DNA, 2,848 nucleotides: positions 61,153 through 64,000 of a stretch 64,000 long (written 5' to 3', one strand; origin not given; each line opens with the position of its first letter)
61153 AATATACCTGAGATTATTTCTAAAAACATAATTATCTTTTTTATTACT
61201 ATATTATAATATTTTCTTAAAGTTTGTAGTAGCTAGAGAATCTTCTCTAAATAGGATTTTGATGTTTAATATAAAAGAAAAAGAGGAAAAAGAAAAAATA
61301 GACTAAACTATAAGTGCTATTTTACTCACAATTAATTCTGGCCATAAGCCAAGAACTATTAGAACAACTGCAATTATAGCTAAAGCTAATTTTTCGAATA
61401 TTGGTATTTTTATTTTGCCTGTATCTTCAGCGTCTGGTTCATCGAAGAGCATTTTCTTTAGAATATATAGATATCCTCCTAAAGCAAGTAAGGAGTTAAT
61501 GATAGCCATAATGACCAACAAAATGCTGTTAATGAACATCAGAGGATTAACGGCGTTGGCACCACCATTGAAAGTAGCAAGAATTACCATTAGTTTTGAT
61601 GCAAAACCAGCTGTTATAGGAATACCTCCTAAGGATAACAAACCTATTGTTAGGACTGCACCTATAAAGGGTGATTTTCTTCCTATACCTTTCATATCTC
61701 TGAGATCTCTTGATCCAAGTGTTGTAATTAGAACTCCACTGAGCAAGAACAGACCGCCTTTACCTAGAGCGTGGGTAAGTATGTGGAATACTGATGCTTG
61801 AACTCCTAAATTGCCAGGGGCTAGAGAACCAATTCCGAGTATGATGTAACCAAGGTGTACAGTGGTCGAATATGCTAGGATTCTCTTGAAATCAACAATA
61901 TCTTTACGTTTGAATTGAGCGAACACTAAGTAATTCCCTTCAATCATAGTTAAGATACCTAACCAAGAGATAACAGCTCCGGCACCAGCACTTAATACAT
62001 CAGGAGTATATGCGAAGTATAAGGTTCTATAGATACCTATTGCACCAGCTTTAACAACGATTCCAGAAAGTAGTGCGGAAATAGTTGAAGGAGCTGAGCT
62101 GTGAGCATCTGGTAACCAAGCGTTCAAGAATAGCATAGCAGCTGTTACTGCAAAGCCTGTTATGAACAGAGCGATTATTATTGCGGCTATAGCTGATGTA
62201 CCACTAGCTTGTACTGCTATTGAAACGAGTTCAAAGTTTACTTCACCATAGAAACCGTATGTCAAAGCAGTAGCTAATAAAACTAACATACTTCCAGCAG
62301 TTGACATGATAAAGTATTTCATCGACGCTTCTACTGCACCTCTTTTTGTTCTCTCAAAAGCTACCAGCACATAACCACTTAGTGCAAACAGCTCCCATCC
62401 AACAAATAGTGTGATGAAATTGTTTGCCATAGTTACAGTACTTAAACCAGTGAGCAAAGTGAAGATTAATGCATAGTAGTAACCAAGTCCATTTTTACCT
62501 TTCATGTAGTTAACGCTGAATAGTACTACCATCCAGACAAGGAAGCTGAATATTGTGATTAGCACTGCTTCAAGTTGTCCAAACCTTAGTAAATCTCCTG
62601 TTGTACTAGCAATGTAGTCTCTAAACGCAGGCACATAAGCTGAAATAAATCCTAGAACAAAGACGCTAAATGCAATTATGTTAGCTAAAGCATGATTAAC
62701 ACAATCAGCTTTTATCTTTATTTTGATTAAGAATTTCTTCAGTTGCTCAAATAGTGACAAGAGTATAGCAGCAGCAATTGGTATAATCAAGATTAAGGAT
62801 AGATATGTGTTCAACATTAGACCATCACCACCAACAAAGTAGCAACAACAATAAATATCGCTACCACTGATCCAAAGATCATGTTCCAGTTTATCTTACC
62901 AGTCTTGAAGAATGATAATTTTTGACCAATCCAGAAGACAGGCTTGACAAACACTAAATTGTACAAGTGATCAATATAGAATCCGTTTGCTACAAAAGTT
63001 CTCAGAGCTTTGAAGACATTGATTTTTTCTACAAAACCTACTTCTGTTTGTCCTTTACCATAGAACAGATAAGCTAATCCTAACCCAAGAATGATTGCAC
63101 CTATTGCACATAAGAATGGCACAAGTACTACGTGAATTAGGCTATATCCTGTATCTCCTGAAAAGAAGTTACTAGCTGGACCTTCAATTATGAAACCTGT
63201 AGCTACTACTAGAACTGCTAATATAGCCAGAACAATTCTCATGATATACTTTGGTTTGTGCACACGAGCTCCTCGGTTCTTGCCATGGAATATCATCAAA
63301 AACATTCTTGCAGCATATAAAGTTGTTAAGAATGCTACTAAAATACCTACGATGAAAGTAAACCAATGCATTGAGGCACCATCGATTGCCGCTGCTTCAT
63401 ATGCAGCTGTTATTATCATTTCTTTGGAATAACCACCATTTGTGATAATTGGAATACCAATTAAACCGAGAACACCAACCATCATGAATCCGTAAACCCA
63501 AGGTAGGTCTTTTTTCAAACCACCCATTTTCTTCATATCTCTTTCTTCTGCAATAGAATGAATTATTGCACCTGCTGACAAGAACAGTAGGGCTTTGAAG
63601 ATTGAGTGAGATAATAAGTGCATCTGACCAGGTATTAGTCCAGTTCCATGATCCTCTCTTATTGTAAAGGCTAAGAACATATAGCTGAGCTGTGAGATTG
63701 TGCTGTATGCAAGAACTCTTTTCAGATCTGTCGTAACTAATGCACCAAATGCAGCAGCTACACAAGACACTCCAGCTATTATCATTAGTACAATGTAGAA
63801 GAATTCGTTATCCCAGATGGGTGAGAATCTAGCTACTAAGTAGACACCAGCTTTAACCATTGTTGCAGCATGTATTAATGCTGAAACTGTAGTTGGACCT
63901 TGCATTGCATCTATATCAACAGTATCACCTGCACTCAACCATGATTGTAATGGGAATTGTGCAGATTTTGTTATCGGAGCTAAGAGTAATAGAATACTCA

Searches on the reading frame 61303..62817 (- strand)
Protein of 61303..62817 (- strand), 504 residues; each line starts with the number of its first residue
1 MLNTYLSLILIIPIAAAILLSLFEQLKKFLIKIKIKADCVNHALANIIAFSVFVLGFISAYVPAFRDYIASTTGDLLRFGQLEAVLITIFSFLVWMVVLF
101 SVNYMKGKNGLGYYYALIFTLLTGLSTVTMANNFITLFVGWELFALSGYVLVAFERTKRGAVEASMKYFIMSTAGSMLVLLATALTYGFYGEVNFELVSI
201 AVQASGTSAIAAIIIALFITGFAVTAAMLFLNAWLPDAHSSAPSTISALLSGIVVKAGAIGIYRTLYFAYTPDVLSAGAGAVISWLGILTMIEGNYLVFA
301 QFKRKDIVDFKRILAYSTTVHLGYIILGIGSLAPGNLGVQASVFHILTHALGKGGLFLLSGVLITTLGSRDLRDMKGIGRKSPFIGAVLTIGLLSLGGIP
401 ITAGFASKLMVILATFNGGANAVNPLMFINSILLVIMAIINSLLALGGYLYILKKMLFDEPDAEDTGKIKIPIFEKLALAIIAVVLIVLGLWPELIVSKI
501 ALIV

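Call 79: search_protein_families(library=pfam, proteins=[window:61303-62817:-], max_evalue=0.001)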
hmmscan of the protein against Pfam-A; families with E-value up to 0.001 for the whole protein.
window:61303-62817:- (504 aa): 1 family
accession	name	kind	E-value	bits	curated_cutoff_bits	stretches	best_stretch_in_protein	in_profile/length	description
PF00361.26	Proton_antipo_M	-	3.2e-57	194.4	21.5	1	131-426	1-286/294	NADH:quinone oxidoreductase/Mrp antiporter, TM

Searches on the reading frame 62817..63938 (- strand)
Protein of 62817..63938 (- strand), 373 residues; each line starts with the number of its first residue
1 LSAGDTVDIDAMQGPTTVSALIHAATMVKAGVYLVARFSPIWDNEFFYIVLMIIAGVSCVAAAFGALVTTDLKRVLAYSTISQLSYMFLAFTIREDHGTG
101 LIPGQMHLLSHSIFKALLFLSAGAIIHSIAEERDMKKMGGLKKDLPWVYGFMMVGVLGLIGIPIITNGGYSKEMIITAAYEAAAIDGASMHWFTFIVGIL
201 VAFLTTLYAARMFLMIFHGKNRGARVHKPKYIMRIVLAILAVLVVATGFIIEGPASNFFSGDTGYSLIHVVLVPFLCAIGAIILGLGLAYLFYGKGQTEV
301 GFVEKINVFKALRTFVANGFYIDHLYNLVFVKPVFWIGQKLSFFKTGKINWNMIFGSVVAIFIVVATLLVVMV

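Call 79: search_protein_families(library=pfam, proteins=[window:62817-63938:-], max_evalue=0.001)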
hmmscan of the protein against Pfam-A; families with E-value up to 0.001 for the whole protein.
window:62817-63938:- (373 aa): 1 family
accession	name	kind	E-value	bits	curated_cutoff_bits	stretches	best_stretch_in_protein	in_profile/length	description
PF00361.26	Proton_antipo_M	-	2e-40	139.3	21.5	1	10-190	107-286/294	NADH:quinone oxidoreductase/Mrp antiporter, TM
